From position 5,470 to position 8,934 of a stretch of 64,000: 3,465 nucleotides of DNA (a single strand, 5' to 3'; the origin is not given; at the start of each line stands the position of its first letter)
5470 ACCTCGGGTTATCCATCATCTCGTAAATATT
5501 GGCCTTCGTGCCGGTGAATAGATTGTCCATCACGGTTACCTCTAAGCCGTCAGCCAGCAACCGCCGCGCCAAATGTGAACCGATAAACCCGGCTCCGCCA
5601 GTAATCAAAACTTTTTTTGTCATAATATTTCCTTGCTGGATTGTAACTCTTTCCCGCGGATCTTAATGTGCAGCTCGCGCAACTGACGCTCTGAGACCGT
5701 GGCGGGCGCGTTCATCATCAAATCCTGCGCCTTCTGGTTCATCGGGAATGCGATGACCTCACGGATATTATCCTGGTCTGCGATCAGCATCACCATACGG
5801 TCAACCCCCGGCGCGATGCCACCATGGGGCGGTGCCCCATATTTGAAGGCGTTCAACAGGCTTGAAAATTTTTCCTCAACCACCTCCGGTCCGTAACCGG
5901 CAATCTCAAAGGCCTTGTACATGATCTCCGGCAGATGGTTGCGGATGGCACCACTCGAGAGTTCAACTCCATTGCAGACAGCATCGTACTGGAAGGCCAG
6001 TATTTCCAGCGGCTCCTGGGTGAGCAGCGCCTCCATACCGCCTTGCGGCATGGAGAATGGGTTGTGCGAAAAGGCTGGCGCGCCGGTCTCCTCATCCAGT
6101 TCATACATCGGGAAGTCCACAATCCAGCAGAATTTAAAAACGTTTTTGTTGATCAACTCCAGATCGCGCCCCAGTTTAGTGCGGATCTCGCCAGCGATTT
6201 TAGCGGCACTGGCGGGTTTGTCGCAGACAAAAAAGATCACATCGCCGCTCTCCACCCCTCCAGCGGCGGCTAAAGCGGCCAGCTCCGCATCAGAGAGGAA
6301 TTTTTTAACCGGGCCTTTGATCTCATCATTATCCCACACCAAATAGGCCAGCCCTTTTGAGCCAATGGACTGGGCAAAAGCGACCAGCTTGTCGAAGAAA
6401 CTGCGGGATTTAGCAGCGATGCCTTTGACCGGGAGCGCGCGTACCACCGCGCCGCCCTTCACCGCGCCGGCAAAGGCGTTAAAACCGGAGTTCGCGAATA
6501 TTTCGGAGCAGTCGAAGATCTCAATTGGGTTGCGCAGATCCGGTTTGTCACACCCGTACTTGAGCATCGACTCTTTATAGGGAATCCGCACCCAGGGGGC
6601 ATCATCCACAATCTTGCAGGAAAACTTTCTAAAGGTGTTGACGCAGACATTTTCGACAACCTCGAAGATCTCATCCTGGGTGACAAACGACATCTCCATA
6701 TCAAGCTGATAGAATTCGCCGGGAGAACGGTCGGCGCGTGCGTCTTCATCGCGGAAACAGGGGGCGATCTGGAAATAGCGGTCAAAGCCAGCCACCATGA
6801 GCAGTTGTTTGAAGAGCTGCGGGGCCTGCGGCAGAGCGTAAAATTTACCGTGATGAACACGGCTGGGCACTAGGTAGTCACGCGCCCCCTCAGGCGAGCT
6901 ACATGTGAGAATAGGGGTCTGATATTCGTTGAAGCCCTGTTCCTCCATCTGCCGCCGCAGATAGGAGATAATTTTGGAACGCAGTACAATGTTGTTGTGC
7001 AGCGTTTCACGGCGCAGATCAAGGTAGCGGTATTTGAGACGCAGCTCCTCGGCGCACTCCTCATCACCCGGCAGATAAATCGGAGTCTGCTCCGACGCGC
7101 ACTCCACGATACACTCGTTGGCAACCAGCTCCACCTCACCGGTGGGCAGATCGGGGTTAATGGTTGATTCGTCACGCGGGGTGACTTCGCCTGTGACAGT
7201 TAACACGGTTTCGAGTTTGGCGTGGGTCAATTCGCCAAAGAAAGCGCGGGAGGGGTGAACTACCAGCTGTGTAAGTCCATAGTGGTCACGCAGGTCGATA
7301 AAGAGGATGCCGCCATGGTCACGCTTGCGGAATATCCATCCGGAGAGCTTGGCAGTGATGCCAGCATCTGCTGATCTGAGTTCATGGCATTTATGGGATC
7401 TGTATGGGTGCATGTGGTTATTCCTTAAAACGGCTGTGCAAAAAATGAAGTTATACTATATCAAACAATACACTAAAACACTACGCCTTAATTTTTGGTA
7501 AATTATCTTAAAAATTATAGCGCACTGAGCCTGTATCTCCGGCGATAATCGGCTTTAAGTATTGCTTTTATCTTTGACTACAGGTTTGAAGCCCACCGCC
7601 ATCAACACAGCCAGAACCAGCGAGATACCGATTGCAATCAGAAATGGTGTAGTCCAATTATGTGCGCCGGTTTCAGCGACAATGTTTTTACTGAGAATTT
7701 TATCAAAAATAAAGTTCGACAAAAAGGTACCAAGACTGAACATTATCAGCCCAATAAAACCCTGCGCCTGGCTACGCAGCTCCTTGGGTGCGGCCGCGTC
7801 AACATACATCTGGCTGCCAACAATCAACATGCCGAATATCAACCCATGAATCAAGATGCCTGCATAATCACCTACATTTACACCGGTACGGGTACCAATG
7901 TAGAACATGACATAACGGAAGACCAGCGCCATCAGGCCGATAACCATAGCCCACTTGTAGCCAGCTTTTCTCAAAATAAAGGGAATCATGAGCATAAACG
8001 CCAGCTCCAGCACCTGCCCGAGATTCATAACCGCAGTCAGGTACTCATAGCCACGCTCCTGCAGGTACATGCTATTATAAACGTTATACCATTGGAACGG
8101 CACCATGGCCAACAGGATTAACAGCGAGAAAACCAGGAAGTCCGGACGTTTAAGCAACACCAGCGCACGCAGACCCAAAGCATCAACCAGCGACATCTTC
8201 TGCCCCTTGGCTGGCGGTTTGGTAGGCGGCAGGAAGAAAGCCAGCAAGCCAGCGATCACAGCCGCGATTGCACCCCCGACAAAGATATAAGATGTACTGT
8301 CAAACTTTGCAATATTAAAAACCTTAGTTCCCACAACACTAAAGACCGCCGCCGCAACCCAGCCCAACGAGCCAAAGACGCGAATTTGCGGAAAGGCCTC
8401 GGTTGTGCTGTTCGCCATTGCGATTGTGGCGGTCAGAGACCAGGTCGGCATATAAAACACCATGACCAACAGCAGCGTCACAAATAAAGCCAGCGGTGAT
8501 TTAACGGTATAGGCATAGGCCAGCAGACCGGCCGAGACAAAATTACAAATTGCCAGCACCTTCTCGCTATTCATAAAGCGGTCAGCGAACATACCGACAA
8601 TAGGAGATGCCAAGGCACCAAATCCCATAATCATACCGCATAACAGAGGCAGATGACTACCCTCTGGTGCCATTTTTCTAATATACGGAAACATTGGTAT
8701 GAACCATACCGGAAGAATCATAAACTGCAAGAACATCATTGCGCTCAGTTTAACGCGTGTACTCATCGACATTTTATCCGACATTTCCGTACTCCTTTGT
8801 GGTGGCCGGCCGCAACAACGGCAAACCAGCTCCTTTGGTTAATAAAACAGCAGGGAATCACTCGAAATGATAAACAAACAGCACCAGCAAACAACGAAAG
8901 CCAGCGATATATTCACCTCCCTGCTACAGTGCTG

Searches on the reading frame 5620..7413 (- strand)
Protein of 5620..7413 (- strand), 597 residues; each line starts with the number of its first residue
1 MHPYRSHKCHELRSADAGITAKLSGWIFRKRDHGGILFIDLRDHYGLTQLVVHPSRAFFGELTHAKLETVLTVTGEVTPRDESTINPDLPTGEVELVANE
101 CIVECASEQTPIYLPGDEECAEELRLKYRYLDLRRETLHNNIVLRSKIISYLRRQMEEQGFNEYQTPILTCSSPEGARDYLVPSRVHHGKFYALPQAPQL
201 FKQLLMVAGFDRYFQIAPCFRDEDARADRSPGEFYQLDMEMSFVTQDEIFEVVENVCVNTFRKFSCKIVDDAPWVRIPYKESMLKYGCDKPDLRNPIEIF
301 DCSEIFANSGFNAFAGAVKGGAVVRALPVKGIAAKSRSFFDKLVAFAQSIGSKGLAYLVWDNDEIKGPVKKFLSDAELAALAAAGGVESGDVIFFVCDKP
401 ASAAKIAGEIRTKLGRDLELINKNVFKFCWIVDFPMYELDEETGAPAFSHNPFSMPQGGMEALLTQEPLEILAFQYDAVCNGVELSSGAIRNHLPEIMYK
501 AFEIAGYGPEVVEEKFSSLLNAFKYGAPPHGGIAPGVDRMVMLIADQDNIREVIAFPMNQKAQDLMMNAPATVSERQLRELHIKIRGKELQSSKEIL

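Call 43: search_protein_families(library=pfam, proteins=[window:5620-7413:-], max_evalue=0.001)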
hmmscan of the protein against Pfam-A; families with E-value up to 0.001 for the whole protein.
window:5620-7413:- (597 aa): 3 families
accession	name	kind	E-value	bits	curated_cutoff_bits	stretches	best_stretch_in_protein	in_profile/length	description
PF00152.25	tRNA-synt_2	-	9.2e-111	370.2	25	1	122-560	2-308/308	tRNA synthetases class II (D, K and N)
PF02938.19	GAD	-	5.4e-18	65.5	23.4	1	314-405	1-93/95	GAD domain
PF01336.31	tRNA_anti-codon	-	1.4e-13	51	27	1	22-102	2-73/75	OB-fold nucleic acid binding domain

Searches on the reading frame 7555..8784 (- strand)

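Call 43: search_protein_families(library=pfam, proteins=[window:7555-8784:-], max_evalue=0.001)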
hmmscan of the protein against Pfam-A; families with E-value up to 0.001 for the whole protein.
window:7555-8784:- (409 aa): 3 families
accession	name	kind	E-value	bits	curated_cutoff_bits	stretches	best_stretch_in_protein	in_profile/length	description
PF03825.22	Nuc_H_symport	-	1.6e-72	245.2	25.9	1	7-401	1-397/400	Nucleoside H+ symporter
PF12832.13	MFS_1_like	-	4.2e-23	82.5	25.2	1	12-356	3-354/373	MFS_1 like family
PF07690.21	MFS_1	-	3.1e-20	72.8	33.4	1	23-356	14-346/347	Major Facilitator Superfamily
